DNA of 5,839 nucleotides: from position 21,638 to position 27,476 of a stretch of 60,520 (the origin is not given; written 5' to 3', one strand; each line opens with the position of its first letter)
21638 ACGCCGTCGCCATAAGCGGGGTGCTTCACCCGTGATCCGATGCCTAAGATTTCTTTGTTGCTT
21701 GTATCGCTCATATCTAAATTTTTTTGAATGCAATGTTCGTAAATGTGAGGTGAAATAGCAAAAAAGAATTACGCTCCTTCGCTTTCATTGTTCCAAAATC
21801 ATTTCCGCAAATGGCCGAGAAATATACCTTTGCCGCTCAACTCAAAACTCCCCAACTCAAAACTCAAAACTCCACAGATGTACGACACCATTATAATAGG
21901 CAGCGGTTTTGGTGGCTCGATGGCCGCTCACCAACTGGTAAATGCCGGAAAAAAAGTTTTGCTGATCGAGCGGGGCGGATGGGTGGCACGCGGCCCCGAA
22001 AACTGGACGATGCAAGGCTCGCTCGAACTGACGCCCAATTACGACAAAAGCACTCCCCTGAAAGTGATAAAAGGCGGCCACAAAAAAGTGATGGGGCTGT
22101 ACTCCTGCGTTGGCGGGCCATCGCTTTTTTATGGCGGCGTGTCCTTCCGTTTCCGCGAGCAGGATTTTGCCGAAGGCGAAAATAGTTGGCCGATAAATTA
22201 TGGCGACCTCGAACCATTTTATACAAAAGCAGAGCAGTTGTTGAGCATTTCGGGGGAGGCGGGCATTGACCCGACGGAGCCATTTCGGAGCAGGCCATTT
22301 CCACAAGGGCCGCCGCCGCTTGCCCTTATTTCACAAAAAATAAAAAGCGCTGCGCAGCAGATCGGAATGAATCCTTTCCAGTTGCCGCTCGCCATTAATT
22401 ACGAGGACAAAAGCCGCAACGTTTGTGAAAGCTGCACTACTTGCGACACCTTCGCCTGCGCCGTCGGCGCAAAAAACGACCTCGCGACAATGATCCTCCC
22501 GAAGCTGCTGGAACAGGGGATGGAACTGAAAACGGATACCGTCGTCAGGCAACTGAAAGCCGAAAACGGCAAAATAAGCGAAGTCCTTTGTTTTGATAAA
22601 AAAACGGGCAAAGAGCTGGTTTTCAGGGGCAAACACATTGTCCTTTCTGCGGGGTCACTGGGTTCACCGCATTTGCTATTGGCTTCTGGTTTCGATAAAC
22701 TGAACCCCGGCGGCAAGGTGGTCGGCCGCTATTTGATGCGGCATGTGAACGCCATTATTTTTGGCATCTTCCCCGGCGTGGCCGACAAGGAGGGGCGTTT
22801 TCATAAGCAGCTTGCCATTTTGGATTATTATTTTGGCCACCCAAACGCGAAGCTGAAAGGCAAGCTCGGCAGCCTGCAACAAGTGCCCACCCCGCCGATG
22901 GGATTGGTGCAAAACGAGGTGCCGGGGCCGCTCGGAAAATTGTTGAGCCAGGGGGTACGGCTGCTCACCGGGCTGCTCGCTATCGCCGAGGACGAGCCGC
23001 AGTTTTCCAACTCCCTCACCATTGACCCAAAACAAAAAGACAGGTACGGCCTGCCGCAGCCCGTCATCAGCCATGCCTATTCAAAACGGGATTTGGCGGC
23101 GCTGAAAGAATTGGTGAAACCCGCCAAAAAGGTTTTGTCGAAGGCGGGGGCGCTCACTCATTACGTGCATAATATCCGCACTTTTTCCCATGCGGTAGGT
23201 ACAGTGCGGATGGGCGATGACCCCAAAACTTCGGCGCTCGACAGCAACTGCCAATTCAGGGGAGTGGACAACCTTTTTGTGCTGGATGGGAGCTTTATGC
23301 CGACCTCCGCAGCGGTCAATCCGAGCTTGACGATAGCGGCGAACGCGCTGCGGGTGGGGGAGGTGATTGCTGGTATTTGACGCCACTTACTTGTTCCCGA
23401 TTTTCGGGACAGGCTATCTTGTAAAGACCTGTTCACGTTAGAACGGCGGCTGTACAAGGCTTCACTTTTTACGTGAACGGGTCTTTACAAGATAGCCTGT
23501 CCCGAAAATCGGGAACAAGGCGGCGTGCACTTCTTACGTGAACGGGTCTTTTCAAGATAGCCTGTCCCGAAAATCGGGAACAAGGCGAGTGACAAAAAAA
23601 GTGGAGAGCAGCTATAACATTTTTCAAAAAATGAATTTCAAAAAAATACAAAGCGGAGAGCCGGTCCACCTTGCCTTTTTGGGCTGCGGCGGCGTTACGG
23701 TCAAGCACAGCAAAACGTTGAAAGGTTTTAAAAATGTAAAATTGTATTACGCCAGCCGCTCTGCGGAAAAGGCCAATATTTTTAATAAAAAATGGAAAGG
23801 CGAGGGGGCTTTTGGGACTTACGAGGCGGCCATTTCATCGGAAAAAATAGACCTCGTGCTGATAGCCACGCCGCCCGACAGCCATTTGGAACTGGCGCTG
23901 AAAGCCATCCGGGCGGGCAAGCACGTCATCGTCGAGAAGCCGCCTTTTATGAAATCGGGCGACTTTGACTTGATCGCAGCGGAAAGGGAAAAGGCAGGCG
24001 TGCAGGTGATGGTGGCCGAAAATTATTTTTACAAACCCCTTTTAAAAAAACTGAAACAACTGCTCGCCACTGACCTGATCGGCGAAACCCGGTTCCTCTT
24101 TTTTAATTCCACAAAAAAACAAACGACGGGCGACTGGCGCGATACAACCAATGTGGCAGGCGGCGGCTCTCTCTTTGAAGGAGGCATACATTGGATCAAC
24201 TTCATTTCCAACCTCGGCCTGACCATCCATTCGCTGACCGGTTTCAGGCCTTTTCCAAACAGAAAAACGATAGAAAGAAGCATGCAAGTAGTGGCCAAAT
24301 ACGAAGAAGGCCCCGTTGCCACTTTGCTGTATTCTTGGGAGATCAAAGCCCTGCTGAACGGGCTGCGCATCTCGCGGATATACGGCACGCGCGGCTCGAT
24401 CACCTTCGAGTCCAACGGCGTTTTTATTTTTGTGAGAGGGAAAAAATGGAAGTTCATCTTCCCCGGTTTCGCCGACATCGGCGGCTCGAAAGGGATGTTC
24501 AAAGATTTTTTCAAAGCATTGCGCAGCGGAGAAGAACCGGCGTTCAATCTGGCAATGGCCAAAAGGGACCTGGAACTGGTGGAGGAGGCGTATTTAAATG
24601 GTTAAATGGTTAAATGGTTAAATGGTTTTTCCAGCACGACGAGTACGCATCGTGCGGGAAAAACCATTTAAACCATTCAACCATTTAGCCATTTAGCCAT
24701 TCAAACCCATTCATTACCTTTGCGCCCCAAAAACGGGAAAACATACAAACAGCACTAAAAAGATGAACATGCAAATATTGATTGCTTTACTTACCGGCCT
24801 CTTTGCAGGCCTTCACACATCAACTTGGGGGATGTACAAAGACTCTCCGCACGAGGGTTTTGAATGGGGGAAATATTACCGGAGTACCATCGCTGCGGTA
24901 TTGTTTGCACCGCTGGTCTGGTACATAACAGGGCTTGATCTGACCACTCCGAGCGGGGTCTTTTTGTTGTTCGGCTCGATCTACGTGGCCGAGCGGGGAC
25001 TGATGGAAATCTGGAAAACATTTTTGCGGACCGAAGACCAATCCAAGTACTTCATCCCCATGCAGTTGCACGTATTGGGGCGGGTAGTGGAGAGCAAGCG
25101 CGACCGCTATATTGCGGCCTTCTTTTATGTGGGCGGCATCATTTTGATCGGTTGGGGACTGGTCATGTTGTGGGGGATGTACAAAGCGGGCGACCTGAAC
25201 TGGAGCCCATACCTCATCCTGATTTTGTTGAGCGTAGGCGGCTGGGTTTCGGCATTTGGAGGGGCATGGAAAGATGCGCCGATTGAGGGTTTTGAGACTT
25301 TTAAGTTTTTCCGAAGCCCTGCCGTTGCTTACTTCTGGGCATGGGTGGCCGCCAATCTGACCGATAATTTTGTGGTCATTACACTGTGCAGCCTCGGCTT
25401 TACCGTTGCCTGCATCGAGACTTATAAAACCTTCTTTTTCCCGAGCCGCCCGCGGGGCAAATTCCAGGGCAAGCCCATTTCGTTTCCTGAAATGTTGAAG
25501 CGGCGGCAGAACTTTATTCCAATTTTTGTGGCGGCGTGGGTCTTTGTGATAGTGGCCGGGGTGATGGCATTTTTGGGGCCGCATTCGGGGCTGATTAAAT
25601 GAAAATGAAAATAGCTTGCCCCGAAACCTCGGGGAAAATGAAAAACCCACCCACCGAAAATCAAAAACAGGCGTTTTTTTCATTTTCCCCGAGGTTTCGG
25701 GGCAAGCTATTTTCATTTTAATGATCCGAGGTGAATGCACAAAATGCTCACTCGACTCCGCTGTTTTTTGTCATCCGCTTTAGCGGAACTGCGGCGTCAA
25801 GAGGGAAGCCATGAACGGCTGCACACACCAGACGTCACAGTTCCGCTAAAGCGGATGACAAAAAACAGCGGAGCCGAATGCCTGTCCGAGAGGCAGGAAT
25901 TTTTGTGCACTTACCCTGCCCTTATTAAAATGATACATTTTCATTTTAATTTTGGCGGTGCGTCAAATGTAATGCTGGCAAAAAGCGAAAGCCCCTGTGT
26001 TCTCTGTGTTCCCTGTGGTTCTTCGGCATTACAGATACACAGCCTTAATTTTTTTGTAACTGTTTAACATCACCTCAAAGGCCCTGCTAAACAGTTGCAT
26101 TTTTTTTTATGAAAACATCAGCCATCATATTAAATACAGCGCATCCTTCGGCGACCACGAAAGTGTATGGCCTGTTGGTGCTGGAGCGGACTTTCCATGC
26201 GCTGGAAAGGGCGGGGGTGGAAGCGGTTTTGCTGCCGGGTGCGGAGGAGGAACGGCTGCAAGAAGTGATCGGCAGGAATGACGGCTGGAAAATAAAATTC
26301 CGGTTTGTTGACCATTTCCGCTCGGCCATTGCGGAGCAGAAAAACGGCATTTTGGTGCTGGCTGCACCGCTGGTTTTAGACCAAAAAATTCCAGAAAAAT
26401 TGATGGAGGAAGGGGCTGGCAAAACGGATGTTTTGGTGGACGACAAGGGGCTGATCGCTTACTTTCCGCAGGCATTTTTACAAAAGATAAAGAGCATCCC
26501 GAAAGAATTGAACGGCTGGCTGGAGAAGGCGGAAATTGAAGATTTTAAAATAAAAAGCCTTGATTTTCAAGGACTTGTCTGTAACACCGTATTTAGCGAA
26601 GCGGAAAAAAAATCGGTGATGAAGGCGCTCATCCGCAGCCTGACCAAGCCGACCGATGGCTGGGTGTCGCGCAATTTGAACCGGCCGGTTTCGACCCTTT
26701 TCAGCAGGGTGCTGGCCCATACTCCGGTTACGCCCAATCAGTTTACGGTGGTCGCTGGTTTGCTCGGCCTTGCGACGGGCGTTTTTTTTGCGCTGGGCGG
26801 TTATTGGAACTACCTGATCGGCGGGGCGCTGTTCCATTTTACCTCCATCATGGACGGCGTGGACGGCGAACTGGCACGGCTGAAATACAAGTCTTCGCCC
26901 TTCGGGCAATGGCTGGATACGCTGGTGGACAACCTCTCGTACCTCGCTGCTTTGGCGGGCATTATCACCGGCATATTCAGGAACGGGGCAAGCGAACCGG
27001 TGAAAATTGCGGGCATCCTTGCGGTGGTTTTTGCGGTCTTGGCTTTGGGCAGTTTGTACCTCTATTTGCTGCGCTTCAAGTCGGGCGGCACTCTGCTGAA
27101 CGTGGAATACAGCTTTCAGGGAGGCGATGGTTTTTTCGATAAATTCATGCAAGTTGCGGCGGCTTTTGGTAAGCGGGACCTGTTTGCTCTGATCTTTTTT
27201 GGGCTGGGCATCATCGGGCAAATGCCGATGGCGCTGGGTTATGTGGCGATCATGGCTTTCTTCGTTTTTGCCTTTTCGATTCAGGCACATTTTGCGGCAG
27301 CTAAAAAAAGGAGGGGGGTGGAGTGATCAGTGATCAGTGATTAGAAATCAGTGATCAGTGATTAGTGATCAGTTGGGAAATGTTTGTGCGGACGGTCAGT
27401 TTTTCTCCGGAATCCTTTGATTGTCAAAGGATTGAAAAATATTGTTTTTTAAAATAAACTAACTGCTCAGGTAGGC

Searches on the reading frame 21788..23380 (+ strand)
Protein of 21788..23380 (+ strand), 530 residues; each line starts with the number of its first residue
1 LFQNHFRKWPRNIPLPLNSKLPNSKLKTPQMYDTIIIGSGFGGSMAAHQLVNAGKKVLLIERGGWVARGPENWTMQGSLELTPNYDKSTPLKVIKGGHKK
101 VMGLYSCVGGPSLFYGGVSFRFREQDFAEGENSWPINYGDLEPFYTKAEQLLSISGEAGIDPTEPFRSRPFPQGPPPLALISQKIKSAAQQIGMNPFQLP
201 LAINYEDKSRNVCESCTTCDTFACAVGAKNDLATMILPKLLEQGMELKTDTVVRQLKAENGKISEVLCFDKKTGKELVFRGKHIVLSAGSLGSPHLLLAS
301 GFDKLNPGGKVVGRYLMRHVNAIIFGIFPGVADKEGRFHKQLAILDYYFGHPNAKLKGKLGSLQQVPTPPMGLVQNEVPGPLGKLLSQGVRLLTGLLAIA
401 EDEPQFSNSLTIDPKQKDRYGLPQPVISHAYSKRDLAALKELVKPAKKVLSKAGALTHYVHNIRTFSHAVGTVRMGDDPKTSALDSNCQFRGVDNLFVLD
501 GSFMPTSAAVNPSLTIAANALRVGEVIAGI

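Call 8: search_protein_families(library=pfam, proteins=[window:21788-23380:+])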
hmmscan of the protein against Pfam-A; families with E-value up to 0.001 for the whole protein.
window:21788-23380:+ (530 aa): 10 families
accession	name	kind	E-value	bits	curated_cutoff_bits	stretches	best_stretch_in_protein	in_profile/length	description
PF05199.19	GMC_oxred_C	-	2.9e-23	83.4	24.6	1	407-520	4-139/139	GMC oxidoreductase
PF00732.25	GMC_oxred_N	-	1.7e-16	61.1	23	1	45-320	14-217/218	GMC oxidoreductase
PF00890.30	FAD_binding_2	-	4.9e-09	36.3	20.4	1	33-63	1-31/414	FAD binding domain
PF07992.20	Pyr_redox_2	-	1e-07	32.1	26.1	1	32-69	1-39/291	Pyridine nucleotide-disulphide oxidoreductase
PF01266.30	DAO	-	1.5e-07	31.7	27.9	1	33-68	1-36/353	FAD dependent oxidoreductase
PF12831.13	FAD_oxidored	-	3.6e-07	30.3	27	1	33-66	1-34/416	FAD dependent oxidoreductase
PF03486.20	HI0933_like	-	2.1e-06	27.8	50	0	33-68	2-37/244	HI0933-like protein Rossmann domain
PF13450.12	NAD_binding_8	-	1.1e-05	26.1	21.9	1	36-63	1-28/68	NAD(P)-binding Rossmann-like domain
PF00070.33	Pyr_redox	-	2.6e-05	25.1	22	0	34-67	2-35/82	Pyridine nucleotide-disulphide oxidoreductase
PF01494.25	FAD_binding_3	-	0.00023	21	22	1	32-68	2-38/349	FAD binding domain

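Call 13: find_related_loci(query=window:21878-23380:+, collection=genome_contigs, flank=10000)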
Query window:21878-23380:+ (500 aa) in genome_contigs; peptide patterns used: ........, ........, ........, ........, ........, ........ (x = any residue, [..] = any of these).
599 stretches matched a pattern (row limit reached: there are more); 408 encode a relative of the query (tblastn E <= 1e-3); the best 80 are kept; 80 distinct loci.
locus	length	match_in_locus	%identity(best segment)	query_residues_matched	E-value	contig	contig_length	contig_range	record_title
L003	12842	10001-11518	74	2-499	0e+0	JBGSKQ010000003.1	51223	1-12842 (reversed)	MAG: Saprospiraceae bacterium isolate JTS-AC184 k141_4088590, whole genome shotgun sequence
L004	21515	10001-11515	66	2-498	0e+0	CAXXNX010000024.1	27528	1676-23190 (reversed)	MAG: Cyclobacteriaceae bacterium isolate 442fe2a6-e99b-4cb7-a1f2-52e123327fff genome assembly, contig: contig_24, whole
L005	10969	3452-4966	65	2-498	0e+0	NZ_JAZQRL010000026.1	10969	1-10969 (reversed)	MAG: Arcticibacter sp. isolate T1900045231_TH20190001.MAGScoT_cleanbin_000005 SGB_5407_k141_1157002, whole genome shotgu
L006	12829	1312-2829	60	2-498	0e+0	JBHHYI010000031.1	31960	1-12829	MAG: bacterium isolate Maj_2_bin.63 NODE_546_length_31960_cov_24.264410, whole genome shotgun sequence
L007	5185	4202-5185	79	1-321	6e-180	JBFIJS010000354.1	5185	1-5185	MAG: Saprospiraceae bacterium isolate Mix_sand11.2021.09.Z.91 k141_2607824_length_5185_cov_6.0000, whole genome shotgun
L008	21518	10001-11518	49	2-497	2e-164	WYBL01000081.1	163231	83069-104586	MAG: Acidobacteria bacterium isolate ACD2 k127_293769, whole genome shotgun sequence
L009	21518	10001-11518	49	2-497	2e-164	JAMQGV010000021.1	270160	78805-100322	MAG: Vicinamibacteria bacterium isolate ACD1 H2_k97_307850, whole genome shotgun sequence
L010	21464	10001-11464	44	2-497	3e-126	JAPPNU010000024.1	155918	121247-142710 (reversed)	MAG: Gemmatimonadota bacterium isolate RHO3_bin_7 NODE_219_length_155918_cov_40.444480, whole genome shotgun sequence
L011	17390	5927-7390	44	2-497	5e-126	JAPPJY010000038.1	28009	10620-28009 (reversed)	MAG: Gemmatimonadota bacterium isolate RHO2_bin_5 NODE_2392_length_28009_cov_31.908385, whole genome shotgun sequence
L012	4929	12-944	48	180-499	4e-95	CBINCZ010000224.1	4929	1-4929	MAG TPA_asm: uncultured Gemmatimonadales bacterium isolate SRR16817064_metabat2_24 genome assembly, contig: ERZ27394172.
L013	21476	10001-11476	37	3-497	5e-85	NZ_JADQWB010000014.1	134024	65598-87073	Agrobacterium leguminum strain MOPV5 NODE_14_length_134024_cov_41.467479, whole genome shotgun sequence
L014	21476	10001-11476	36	3-497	2e-82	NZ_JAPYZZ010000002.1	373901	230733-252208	Rhizobium rhizogenes strain ST15.13.057 scaffold2.1, whole genome shotgun sequence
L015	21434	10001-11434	36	17-497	9e-77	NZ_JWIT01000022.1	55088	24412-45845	Agrobacterium arsenijevicii strain KFB 330 contig_22, whole genome shotgun sequence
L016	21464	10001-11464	35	3-494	8e-75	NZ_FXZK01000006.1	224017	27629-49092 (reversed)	Flavimaricola marinus strain CECT 8899, whole genome shotgun sequence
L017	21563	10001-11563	30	3-497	2e-51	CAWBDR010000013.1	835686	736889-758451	MAG: uncultured Acidobacteriaceae bacterium isolate MFD09603.bin.1.116 genome assembly, contig: contig_4649, whole genom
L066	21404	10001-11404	26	78-497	2e-34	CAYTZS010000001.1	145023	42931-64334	MAG TPA_asm: uncultured Saprospiraceae bacterium isolate SRP302895_co1_28 genome assembly, contig: NODE_235_length_14502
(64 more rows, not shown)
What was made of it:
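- Tried and rejected: The single genome_contigs scan had already been spent on finding relatives (call 13).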

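Call 61: find_related_loci(query=L066:9686-11434:+, collection=metagenome_contigs, flank=5000)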
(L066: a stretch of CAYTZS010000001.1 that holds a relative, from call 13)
Query L066:9686-11434:+ (582 aa) in metagenome_contigs; peptide patterns used: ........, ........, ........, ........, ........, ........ (x = any residue, [..] = any of these).
302 stretches matched a pattern; 253 encode a relative of the query (tblastn E <= 1e-3); the best 80 are kept; 80 distinct loci.
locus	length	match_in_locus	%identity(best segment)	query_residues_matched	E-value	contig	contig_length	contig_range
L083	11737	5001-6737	94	1-578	0e+0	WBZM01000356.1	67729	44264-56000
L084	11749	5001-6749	92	1-582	0e+0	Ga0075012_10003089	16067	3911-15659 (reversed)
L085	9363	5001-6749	92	1-582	0e+0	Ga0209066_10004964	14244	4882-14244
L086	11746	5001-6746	79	1-582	0e+0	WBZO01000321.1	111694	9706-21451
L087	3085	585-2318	73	1-582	0e+0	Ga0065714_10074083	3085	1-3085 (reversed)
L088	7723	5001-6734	73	1-582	0e+0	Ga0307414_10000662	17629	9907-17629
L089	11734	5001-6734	71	1-582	0e+0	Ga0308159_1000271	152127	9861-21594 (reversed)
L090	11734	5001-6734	71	1-582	0e+0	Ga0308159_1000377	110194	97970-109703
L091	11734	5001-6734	71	1-582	0e+0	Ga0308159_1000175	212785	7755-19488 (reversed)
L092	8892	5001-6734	71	1-582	0e+0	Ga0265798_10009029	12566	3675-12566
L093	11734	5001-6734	71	1-582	0e+0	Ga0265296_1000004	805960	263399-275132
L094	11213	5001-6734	71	1-582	0e+0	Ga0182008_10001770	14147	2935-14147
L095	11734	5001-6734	71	1-582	0e+0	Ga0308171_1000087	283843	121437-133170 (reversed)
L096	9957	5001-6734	71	1-582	0e+0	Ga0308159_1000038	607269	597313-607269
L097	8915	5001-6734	71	1-582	0e+0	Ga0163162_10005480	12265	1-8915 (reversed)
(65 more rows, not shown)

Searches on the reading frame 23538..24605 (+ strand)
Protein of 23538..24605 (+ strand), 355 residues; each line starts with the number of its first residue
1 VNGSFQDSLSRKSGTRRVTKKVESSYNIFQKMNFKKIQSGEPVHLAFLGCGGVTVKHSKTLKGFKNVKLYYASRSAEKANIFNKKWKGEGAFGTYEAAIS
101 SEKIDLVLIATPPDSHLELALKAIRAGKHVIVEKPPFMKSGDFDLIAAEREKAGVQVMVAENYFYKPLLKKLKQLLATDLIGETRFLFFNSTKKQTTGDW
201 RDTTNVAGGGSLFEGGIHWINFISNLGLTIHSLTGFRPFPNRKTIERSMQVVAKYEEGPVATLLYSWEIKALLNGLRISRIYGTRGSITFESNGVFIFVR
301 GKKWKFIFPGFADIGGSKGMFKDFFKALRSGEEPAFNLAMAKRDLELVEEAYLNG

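Call 8: search_protein_families(library=pfam, proteins=[window:23538-24605:+])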
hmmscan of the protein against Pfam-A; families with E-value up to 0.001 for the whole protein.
window:23538-24605:+ (355 aa): 2 families
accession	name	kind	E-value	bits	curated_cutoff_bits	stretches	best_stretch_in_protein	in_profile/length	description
PF01408.29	GFO_IDH_MocA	-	1.4e-16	61.7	24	1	45-160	3-119/120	Oxidoreductase family, NAD-binding Rossmann fold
PF22725.1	GFO_IDH_MocA_C3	-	6.8e-11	42.7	27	1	170-288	2-123/124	GFO/IDH/MocA C-terminal domain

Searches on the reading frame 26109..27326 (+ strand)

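Call 8: search_protein_families(library=pfam, proteins=[window:26109-27326:+])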
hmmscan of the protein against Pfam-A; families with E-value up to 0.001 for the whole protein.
window:26109-27326:+ (405 aa): 1 family
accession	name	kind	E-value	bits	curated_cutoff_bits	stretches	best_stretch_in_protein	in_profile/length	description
PF01066.26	CDP-OH_P_transf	-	3.2e-12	47.5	22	1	208-328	3-109/152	CDP-alcohol phosphatidyltransferase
